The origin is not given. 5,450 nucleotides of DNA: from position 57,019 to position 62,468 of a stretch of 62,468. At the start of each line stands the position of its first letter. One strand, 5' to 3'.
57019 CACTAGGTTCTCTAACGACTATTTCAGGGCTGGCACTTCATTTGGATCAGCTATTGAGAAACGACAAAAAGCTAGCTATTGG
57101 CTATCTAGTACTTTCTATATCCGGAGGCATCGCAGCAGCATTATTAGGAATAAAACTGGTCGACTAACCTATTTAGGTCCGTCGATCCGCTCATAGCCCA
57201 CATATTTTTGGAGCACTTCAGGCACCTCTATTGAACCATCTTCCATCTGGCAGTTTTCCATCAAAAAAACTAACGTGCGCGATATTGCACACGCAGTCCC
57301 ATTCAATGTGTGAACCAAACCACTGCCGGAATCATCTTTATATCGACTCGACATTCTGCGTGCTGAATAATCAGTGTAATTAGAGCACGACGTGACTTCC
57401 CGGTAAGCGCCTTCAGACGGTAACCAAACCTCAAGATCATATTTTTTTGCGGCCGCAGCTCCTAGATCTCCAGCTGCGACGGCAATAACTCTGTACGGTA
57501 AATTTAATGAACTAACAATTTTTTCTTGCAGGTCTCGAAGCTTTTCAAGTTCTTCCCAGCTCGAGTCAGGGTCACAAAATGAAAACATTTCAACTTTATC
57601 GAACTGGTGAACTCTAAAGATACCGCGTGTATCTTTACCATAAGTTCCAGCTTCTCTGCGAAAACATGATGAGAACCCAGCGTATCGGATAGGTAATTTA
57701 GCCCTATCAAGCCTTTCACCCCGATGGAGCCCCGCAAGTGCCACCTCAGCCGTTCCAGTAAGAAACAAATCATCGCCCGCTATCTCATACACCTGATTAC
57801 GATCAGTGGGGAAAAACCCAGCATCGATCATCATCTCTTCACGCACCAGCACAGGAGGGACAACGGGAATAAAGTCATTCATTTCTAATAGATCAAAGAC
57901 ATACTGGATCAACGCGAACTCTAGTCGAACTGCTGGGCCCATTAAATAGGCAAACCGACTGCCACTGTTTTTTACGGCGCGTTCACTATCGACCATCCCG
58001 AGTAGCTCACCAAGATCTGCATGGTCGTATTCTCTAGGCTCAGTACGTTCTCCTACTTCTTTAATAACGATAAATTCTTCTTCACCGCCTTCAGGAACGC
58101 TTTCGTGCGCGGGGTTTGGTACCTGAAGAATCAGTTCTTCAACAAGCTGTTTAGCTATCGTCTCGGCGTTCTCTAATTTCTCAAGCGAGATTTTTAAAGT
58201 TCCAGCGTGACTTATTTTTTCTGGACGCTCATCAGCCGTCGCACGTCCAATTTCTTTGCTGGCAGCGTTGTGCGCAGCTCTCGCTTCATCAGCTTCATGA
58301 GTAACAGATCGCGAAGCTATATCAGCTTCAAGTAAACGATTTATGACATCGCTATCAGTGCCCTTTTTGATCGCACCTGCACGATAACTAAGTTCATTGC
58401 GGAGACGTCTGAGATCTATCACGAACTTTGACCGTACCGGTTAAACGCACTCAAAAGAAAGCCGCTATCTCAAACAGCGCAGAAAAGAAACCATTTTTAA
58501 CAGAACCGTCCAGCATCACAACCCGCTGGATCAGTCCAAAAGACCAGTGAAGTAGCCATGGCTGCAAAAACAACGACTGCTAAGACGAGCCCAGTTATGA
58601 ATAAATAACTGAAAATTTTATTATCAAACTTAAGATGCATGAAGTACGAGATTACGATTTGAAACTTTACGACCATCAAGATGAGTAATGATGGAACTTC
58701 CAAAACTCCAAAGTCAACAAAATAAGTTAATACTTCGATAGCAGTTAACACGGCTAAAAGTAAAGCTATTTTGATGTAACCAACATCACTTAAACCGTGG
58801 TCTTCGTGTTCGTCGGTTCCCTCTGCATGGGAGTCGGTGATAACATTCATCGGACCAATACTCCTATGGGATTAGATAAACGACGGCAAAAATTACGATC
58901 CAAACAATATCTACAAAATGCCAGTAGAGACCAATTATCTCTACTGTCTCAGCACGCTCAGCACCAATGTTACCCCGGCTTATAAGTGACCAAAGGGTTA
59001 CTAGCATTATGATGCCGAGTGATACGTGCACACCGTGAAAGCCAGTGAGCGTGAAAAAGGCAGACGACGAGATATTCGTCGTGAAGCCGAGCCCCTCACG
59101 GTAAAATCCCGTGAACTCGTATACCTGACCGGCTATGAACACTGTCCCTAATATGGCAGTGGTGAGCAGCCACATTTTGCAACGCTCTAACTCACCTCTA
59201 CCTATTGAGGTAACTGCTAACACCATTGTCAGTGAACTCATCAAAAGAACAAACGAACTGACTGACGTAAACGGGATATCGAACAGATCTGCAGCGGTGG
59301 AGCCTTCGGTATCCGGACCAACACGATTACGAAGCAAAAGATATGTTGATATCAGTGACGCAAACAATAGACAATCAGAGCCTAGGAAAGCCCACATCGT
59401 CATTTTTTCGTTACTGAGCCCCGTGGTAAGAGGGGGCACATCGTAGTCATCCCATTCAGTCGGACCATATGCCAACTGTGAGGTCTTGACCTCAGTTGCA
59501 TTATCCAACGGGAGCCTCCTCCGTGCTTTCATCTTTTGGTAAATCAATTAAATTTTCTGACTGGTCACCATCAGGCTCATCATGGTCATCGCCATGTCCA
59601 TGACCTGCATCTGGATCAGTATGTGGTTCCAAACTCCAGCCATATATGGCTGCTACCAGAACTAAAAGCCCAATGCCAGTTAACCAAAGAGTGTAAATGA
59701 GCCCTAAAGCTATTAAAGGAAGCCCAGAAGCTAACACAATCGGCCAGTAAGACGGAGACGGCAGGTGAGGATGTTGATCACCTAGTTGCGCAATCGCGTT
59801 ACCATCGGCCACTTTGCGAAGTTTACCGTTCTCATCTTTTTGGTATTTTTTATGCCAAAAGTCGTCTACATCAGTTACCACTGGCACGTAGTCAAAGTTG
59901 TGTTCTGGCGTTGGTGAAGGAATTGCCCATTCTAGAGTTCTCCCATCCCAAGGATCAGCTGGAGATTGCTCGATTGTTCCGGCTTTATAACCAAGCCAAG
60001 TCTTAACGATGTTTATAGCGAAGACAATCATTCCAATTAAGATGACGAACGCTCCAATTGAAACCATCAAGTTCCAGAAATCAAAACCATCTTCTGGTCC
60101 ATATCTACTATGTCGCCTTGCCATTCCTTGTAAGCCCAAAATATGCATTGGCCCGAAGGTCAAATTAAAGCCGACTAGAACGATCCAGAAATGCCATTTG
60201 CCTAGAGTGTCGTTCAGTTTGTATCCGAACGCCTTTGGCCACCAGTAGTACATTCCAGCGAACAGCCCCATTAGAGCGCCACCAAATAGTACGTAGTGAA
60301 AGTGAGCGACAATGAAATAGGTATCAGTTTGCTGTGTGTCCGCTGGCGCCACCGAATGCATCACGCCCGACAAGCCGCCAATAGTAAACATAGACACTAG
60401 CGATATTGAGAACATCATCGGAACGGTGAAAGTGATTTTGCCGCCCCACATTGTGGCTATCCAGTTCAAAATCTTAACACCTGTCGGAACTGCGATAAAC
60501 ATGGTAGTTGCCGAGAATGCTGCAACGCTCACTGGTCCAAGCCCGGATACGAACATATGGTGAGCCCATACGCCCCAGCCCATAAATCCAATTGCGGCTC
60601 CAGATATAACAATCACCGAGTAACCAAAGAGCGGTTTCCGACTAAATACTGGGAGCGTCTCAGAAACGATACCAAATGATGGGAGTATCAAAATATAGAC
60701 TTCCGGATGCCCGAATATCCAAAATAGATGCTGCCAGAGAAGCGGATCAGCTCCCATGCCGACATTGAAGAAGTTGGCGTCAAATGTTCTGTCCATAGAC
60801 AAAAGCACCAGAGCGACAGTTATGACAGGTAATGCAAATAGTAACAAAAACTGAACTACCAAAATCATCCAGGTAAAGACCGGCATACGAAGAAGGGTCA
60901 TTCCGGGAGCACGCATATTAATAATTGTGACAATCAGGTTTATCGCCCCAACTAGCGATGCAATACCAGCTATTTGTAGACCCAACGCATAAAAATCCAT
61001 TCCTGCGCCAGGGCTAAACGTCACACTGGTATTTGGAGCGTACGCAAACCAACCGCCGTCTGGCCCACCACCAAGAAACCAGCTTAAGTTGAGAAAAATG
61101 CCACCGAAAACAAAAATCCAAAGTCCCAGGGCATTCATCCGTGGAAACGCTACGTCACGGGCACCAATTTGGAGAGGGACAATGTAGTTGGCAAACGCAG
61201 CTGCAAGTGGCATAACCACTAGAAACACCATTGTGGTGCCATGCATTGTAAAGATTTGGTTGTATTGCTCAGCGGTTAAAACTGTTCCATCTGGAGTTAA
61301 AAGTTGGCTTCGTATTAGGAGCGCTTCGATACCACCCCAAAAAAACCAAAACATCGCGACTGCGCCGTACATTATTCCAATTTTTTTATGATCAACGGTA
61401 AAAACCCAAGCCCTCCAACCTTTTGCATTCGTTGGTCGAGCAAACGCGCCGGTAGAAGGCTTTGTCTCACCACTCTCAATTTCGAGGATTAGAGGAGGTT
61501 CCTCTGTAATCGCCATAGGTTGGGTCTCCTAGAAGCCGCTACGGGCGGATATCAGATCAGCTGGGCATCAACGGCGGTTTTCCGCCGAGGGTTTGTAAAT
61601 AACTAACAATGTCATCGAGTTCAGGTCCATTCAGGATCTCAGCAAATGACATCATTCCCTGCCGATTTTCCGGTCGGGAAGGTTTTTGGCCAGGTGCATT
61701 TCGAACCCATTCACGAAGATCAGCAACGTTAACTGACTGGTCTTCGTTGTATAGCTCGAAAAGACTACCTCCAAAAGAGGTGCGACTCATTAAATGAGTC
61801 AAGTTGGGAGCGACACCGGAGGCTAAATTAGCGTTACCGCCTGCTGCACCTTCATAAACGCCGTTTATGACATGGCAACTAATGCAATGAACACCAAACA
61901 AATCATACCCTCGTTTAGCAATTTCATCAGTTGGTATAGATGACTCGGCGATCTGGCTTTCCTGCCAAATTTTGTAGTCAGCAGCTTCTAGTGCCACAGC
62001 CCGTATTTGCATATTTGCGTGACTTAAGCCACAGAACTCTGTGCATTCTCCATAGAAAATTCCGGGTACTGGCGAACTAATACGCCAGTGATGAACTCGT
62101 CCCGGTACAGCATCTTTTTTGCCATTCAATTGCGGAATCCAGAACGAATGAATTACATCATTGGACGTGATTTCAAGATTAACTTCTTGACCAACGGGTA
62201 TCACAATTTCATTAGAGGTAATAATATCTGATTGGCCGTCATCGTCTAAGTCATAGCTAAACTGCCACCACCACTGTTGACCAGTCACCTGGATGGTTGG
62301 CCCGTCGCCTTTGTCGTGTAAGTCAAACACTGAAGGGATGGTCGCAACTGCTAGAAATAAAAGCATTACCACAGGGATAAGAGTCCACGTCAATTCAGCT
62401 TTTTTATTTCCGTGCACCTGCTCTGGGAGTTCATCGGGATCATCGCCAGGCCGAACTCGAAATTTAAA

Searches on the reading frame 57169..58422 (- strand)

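Call 73: search_protein_families(library=pfam, proteins=[window:57169-58422:-], max_evalue=0.00001)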
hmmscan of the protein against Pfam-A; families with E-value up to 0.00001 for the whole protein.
window:57169-58422:- (417 aa): 2 families
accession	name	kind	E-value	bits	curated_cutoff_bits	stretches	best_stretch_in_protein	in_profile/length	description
PF00587.30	tRNA-synt_2b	-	3.4e-36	125.4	29.3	1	216-390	8-178/179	tRNA synthetase class II core domain (G, H, P, S and T)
PF02403.27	Seryl_tRNA_N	-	9.8e-15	55.2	28.2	1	1-103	1-106/108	Seryl-tRNA synthetase N-terminal domain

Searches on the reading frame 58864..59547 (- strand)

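Call 73: search_protein_families(library=pfam, proteins=[window:58864-59547:-], max_evalue=0.00001)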
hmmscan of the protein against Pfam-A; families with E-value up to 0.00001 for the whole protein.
window:58864-59547:- (227 aa): 1 family
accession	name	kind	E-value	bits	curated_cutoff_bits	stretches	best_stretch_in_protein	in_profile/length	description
PF00510.24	COX3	-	1.9e-16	61.1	23.8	1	50-225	79-255/258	Cytochrome c oxidase subunit III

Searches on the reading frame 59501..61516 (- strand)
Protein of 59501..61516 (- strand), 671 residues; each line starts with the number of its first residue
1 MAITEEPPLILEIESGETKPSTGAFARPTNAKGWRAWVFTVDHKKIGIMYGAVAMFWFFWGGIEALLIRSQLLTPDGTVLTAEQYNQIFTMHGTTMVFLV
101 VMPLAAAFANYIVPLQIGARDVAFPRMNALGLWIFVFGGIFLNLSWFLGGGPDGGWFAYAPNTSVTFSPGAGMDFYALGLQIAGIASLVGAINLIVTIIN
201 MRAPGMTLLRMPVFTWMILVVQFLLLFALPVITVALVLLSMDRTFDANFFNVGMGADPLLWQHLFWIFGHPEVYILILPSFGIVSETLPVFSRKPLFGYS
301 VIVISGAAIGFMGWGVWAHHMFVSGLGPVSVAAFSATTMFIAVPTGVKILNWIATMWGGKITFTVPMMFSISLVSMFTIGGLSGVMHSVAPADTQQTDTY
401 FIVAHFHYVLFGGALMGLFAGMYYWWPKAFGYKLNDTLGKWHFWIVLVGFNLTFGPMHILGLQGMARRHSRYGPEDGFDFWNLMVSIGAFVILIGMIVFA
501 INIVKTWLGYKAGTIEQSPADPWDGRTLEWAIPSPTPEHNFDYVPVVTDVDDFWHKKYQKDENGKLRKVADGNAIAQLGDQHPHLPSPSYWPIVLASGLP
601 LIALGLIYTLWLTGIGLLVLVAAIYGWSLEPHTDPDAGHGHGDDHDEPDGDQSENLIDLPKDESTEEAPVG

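Call 73: search_protein_families(library=pfam, proteins=[window:59501-61516:-], max_evalue=0.00001)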
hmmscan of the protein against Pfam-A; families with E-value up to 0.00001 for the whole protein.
window:59501-61516:- (671 aa): 2 families
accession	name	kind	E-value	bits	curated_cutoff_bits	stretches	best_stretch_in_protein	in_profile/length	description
PF00115.25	COX1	-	1.7e-156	521.9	34.8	1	45-491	1-436/436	Cytochrome C and Quinol oxidase polypeptide I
PF12270.13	Cyt_c_ox_IV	-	7.7e-08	32.9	26.9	1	584-634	79-129/132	Cytochrome c oxidase subunit IV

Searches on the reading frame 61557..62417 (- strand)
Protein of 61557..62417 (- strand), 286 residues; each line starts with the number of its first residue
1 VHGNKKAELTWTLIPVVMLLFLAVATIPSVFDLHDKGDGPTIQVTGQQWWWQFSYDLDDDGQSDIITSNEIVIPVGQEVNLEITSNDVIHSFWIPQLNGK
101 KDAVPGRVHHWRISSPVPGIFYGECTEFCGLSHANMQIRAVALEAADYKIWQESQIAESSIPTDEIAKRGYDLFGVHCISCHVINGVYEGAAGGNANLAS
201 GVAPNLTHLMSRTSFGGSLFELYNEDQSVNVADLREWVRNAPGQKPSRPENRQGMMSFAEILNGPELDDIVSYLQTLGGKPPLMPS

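Call 73: search_protein_families(library=pfam, proteins=[window:61557-62417:-], max_evalue=0.00001)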
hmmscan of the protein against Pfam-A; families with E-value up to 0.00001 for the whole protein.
window:61557-62417:- (286 aa): 2 families
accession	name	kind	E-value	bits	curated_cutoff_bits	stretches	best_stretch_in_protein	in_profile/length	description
PF00116.26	COX2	-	2.6e-22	79.4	22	1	62-138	39-115/120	Cytochrome C oxidase subunit II, periplasmic domain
PF00034.26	Cytochrom_C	-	3.9e-07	31.7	21.3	1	167-277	1-89/90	Cytochrome c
